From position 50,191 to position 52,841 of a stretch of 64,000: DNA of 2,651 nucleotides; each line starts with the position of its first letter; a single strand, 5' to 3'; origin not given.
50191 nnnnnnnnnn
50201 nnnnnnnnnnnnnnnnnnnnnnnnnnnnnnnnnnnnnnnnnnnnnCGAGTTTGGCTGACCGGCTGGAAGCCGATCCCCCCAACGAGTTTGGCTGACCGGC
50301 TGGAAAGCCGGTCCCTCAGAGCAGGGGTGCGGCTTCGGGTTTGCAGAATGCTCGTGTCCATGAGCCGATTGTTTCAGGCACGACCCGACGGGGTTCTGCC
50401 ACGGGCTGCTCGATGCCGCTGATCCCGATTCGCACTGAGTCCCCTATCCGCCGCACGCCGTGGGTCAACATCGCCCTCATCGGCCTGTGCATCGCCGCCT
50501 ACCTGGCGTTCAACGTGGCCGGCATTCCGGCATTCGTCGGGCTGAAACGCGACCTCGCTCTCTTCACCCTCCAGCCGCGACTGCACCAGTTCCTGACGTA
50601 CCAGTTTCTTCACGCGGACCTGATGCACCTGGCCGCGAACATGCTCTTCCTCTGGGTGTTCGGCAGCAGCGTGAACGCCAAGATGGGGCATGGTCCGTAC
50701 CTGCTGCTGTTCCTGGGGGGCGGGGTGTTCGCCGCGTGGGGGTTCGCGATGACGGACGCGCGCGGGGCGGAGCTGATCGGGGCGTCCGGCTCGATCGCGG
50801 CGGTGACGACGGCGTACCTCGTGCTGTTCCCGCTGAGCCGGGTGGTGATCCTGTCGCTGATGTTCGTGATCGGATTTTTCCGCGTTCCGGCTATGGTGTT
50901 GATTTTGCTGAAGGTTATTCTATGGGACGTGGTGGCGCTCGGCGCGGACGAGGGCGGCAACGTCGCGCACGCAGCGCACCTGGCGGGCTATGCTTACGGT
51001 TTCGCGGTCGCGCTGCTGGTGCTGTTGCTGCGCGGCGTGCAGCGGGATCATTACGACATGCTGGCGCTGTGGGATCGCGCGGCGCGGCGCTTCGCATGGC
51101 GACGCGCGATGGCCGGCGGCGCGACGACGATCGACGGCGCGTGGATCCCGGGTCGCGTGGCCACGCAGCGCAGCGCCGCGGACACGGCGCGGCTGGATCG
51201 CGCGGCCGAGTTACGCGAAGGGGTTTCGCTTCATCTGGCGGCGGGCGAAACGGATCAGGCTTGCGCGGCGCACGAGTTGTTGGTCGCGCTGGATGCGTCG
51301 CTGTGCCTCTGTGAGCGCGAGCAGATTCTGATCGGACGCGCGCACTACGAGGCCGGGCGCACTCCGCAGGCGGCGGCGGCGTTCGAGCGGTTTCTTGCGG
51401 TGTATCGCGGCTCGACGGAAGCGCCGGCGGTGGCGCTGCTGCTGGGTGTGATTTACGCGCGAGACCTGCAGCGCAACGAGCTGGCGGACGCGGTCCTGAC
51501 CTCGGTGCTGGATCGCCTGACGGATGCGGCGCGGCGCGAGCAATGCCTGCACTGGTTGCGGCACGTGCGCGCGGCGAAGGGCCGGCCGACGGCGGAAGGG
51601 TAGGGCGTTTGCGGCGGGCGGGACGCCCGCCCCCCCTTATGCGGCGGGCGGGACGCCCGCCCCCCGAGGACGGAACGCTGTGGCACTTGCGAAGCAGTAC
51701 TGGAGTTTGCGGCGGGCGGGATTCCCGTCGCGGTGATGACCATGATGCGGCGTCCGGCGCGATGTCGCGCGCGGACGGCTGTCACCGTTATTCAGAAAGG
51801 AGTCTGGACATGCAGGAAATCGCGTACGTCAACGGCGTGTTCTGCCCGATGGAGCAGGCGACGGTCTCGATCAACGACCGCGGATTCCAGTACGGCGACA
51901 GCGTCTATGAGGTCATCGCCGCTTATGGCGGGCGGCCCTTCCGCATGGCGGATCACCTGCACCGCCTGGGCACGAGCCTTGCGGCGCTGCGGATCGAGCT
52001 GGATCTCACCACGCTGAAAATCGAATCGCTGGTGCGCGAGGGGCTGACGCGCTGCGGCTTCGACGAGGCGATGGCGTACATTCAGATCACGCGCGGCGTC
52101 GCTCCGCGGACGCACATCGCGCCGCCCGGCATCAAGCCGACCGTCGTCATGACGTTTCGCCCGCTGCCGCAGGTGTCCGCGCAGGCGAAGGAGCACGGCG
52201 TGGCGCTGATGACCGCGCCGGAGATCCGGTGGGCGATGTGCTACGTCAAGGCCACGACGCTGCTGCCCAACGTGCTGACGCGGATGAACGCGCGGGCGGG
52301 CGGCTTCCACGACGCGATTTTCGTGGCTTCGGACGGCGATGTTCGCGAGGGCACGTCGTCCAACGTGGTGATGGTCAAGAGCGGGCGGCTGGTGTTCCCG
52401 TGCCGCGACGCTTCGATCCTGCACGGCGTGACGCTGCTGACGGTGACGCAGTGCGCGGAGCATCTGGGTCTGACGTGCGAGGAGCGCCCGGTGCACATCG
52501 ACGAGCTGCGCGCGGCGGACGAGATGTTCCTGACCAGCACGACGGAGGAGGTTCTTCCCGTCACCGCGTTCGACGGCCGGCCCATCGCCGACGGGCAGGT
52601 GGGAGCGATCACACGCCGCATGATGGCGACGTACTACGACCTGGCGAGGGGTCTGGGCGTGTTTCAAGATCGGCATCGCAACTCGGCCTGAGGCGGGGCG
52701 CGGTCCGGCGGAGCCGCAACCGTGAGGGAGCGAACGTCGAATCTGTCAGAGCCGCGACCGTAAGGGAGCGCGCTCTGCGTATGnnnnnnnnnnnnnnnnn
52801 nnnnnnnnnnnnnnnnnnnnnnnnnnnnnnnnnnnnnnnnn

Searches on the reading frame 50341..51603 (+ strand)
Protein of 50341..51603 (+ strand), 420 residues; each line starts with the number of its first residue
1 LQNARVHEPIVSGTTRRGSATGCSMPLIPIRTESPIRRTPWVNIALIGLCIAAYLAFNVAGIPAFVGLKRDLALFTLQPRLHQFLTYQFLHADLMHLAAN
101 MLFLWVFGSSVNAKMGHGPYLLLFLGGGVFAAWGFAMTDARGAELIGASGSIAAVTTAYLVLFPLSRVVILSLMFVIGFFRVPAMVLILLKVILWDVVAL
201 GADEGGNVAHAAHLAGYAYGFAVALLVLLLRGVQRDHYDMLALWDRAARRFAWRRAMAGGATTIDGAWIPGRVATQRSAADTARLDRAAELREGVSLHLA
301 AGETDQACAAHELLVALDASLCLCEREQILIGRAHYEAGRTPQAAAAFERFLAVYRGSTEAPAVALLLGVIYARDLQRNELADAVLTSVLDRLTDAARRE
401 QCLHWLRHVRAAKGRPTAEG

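Call 43: search_protein_families(library=pfam, proteins=[window:50341-51603:+], max_evalue=0.001)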
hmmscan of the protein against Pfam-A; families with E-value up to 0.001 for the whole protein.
window:50341-51603:+ (420 aa): 3 families
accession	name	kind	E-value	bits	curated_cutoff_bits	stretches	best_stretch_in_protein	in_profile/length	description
PF01694.28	Rhomboid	-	1.2e-24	87.6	22.6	1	80-228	3-141/143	Rhomboid domain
PF13174.12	TPR_6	-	1.9e-05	25.5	26.3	0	331-358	6-33/33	Tetratricopeptide repeat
PF13432.12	TPR_16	-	0.00012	22.9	32.7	1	331-382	3-48/65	Tetratricopeptide repeat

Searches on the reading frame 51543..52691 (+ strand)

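Call 43: search_protein_families(library=pfam, proteins=[window:51543-52691:+], max_evalue=0.001)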
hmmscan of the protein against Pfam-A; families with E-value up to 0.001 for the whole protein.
window:51543-52691:+ (382 aa): 1 family
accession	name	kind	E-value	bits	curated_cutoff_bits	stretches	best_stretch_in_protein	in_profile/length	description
PF01063.24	Aminotran_4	-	6.3e-48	164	28.5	1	121-342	2-222/223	Amino-transferase class IV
